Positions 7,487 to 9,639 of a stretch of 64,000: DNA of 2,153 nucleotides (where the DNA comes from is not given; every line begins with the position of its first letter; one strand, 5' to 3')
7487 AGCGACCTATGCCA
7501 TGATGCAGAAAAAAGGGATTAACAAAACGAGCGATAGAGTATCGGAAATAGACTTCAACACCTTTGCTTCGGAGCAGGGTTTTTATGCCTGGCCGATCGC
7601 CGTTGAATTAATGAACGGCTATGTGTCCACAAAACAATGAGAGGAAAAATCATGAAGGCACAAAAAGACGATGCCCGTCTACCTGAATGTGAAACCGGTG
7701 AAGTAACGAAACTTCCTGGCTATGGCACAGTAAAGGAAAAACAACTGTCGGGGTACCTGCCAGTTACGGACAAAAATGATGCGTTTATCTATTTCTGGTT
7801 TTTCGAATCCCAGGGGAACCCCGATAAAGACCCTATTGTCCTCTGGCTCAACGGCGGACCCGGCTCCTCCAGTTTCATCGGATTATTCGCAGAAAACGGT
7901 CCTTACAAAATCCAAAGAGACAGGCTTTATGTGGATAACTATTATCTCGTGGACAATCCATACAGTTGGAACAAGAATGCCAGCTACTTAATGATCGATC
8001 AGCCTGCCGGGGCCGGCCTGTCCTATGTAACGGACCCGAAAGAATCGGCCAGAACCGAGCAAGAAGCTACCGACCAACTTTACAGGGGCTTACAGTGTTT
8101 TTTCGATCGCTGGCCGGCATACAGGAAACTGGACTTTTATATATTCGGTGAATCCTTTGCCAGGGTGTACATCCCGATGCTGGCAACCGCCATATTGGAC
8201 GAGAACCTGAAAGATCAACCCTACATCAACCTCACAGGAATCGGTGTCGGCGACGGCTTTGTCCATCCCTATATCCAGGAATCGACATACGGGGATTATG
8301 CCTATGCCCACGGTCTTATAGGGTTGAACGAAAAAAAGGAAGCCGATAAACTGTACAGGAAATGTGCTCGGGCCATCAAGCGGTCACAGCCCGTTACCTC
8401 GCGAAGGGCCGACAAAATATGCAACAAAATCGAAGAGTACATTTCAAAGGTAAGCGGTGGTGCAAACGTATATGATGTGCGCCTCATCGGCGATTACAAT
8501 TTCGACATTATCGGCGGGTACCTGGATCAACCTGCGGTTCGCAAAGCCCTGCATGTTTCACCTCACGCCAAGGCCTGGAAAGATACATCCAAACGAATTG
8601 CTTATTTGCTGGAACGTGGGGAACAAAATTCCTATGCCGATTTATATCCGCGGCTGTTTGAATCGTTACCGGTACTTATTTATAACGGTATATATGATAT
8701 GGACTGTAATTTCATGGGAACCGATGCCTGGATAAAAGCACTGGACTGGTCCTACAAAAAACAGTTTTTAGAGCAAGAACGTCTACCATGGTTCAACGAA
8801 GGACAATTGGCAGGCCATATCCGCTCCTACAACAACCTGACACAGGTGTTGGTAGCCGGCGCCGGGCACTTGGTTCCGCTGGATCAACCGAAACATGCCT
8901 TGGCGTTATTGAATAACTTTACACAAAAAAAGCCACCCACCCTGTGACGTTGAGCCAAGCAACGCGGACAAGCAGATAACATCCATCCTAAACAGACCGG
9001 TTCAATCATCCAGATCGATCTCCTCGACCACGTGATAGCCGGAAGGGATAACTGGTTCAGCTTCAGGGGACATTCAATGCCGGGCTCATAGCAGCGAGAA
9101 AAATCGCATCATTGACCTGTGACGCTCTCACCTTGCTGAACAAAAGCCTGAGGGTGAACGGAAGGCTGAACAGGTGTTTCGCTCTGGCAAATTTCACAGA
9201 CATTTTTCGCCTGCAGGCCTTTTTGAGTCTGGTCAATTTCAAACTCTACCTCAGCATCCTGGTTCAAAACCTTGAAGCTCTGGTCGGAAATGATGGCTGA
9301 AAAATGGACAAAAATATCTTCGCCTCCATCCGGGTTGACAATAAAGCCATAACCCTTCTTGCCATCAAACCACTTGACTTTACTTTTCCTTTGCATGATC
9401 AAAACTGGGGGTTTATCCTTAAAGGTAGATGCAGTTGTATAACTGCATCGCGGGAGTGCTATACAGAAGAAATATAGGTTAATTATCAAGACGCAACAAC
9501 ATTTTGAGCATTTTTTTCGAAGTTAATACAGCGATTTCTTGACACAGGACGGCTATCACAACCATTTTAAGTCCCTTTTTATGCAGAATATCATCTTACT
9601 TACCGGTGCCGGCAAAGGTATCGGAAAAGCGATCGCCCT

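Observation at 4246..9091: radC-targeted islet encoding a histidine decarboxylase and two peptidases: a possible peptide-to-histamine module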

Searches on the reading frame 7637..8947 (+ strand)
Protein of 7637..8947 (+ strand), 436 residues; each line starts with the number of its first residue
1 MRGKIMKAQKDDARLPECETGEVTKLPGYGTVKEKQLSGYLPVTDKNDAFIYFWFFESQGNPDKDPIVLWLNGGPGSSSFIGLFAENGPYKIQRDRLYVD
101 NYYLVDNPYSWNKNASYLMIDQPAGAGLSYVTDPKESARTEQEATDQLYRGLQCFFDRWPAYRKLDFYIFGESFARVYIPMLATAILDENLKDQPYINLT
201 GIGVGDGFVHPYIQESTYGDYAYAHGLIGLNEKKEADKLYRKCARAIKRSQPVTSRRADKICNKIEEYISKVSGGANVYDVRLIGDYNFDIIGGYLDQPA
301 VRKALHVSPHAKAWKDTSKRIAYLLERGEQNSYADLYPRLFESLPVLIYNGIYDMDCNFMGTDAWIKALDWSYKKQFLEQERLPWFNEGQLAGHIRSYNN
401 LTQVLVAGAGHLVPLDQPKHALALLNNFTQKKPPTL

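Call 4: search_protein_families(library=pfam, proteins=[window:7637-8947:+], max_evalue=0.01)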
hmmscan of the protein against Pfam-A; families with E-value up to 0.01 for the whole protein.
window:7637-8947:+ (436 aa): 2 families
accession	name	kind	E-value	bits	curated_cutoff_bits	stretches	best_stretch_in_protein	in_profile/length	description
PF00450.28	Peptidase_S10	-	1.6e-104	351.1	21.9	1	30-430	5-419/420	Serine carboxypeptidase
PF17810.6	Arg_decarb_HB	-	0.0074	17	23.3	0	222-264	40-82/84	Arginine decarboxylase helical bundle domain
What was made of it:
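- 7652..8947 (+): S10 serine carboxypeptidase, 431 aa (436 aa if started at the overlapping ATG 7637), with no signal peptide. Pfam S10 E 1.6e-104 (call 4).
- Checked: 7637/7652-8947: Peptidase_S10, E 1.6e-104, full length (call 4).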

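Call 8: search_protein_families(library=ncbifam, proteins=[window:7637-8947:+], max_evalue=0.01)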
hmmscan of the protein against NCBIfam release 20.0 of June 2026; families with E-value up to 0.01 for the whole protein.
window:7637-8947:+ (436 aa): 1 family
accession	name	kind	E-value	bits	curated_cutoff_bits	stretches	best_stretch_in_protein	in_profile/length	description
TIGR01249.1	pro_imino_pep_1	equivalog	0.0039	16.4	259.75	1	37-78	5-40/307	prolyl aminopeptidase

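Call 24: search_solved_structures(query=window:7637-8947:+, max_evalue=1e-10, show_alignments=1)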
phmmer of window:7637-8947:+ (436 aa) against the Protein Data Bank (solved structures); distinct sequences matched with E-value up to 1e-10: 15.
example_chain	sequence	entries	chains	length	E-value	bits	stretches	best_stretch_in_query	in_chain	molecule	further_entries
7kdv_B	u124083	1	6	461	2.6e-60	207.8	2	21-230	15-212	Lysosomal protective protein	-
1wpx_A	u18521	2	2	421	2.9e-59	204.4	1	35-428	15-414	Carboxypeptidase Y | SERINE CARBOXYPEPTIDASE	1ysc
4ci9_A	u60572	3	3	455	8.9e-59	202.8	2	20-230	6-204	LYSOSOMAL PROTECTIVE PROTEIN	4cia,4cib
1ivy_A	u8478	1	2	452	1.1e-58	202.5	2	21-230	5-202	HUMAN PROTECTIVE PROTEIN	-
4mws_A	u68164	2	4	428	1.6e-58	201.9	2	21-230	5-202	Lysosomal protective protein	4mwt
6wia_A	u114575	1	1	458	1.8e-58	201.8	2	21-230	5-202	Lysosomal protective protein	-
1cpy_A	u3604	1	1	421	1.3e-57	198.9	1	35-428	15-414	SERINE CARBOXYPEPTIDASE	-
4az0_A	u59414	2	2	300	1.6e-40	142.6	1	20-230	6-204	LYSOSOMAL PROTECTIVE PROTEIN 32 KDA CHAIN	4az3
1ac5_A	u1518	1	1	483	1.3e-29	106.6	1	44-419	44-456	KEX1(DELTA)P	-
1gxs_A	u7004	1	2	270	4e-29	105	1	19-229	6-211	P-(S)-HYDROXYMANDELONITRILE LYASE CHAIN A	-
1bcr_A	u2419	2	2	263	7e-29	104.2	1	22-229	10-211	SERINE CARBOXYPEPTIDASE II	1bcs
1wht_A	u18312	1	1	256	7.5e-29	104.1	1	22-229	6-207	SERINE CARBOXYPEPTIDASE II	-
1whs_A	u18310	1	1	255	7.6e-29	104.1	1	22-229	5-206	SERINE CARBOXYPEPTIDASE II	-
3sc2_A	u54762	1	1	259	8.7e-29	103.9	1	22-229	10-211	SERINE CARBOXYPEPTIDASE II (CPDW-II)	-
4az0_B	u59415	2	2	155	2.9e-17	65.9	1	293-433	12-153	LYSOSOMAL PROTECTIVE PROTEIN 20 KDA CHAIN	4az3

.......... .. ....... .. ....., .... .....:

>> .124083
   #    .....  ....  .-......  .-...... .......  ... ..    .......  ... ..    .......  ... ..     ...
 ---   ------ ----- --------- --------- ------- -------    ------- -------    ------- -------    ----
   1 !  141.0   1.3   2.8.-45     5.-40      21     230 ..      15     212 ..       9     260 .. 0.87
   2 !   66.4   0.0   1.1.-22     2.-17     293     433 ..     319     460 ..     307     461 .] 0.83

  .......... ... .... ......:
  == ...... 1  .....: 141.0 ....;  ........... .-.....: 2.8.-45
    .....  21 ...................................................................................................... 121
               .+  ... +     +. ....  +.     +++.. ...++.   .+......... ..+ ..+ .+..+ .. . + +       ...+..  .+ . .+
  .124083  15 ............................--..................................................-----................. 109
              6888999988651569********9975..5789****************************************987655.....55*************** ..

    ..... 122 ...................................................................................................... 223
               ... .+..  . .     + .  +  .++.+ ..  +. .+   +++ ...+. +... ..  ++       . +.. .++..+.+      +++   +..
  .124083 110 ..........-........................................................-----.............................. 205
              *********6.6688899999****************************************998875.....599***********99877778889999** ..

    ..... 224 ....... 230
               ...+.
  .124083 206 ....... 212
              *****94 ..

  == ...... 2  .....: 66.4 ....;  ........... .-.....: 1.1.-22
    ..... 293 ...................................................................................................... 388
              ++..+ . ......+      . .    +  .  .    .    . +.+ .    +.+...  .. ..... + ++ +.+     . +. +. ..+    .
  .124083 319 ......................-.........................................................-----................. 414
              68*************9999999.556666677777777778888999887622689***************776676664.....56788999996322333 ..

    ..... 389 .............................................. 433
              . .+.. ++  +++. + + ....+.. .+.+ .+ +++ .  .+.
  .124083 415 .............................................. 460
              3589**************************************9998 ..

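Call 57: search_protein_families(library=padloc, proteins=[window:7637-8947:+], max_evalue=0.01)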
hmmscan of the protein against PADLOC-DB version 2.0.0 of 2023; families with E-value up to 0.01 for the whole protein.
window:7637-8947:+ (436 aa): 0 families

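Call 79: search_solved_structures(query=window:7652-8947:+, max_evalue=1e-50, show_alignments=2)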
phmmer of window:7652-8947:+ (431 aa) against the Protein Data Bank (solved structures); distinct sequences matched with E-value up to 1e-50: 7.
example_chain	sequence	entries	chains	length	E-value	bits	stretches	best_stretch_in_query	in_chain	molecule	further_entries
7kdv_B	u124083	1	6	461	2.5e-60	207.9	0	16-225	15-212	Lysosomal protective protein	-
1wpx_A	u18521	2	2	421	2.8e-59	204.4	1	30-423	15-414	Carboxypeptidase Y | SERINE CARBOXYPEPTIDASE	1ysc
4ci9_A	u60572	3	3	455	8.5e-59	202.8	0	15-225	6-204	LYSOSOMAL PROTECTIVE PROTEIN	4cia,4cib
1ivy_A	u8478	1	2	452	1e-58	202.6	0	16-225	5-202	HUMAN PROTECTIVE PROTEIN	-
4mws_A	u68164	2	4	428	1.5e-58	202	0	16-225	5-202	Lysosomal protective protein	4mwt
6wia_A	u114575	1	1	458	1.7e-58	201.9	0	16-225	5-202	Lysosomal protective protein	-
1cpy_A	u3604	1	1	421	1.3e-57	199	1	30-423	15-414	SERINE CARBOXYPEPTIDASE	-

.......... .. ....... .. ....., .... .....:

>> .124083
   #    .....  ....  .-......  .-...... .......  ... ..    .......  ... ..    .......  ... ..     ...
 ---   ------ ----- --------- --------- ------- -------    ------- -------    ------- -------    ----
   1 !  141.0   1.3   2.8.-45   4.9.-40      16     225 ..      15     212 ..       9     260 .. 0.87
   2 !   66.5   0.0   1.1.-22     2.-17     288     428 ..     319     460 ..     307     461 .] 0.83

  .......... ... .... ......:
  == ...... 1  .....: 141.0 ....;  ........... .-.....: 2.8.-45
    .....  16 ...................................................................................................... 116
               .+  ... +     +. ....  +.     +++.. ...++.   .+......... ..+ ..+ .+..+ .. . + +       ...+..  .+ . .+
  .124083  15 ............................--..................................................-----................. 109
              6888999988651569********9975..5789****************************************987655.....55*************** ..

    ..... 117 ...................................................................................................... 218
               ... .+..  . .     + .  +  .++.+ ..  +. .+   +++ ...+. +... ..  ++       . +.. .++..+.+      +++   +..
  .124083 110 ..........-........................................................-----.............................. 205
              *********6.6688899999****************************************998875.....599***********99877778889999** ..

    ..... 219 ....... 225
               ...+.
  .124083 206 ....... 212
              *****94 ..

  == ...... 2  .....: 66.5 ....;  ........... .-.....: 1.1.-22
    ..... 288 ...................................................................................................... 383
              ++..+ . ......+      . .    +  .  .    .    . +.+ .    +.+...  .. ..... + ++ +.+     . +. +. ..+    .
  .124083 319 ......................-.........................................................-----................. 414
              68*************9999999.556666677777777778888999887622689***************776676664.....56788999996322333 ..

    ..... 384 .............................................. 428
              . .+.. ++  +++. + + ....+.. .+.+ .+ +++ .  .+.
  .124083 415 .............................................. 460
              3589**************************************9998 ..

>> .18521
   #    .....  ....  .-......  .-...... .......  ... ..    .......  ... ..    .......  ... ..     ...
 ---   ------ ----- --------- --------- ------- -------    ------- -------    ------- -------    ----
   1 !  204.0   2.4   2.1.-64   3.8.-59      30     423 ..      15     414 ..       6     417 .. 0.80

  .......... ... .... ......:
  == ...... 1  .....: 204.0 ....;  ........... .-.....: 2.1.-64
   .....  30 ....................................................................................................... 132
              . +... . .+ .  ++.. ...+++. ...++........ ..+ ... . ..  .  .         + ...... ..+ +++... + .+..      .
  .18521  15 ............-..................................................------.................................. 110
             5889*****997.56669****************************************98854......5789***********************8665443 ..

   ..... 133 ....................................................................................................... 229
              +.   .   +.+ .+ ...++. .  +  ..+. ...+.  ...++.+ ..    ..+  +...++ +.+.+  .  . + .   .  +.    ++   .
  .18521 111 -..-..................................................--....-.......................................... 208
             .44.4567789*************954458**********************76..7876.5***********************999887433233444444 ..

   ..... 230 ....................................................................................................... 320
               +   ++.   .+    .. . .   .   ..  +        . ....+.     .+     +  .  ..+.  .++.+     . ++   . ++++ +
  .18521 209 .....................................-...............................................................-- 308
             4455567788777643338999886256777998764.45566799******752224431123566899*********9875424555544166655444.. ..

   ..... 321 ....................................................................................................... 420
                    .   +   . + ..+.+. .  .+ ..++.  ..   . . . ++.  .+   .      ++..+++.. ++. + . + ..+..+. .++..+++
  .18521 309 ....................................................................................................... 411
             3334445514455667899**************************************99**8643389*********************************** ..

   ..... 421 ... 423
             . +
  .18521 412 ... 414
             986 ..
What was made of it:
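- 7652..8947 (+): Carboxypeptidase Y E 2.8e-59 and cathepsin A E 2.5e-60 (calls 24, 79).
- On Peptidase family S10 (serine carboxypeptidase): GES, D (in 'YDMDC') and H (in 'AGHLVP') align with Ser146, Asp338 and His397 of carboxypeptidase Y (call 79). WLNGGPG, ENGP and GES are conserved in the alignment to 1WPX (call 79). CPY Cys56 is Ser here (GPGSSS against GPGCSS, call 79).
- S10 triad and carboxylate-binding motifs (calls 24, 79). The S10 retains the full set of C-terminal-carboxylate-binding residues of true carboxypeptidases (call 79).
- Tried and rejected: The S1' equivalents (I, A, E, L against CPY T60, F64, E65, M398; call 79) are also uninformative.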

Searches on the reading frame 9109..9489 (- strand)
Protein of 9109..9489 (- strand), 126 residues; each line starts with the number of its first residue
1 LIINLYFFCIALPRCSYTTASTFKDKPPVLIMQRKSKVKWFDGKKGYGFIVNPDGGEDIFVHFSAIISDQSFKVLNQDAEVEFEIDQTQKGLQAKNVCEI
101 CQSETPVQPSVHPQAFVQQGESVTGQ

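Call 4: search_protein_families(library=pfam, proteins=[window:9109-9489:-], max_evalue=0.01)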
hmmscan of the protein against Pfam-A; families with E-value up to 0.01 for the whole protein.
window:9109-9489:- (126 aa): 1 family
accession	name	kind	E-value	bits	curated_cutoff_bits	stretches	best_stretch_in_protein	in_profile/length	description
PF00313.28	CSD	-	1.9e-22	79.3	27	1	35-98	2-64/66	'Cold-shock' DNA-binding domain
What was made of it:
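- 9109..9396 (-): Cold-shock protein gene, the native right-hand neighbour of radC. It is a flank, not part of the islet. Pfam CSD (call 4).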
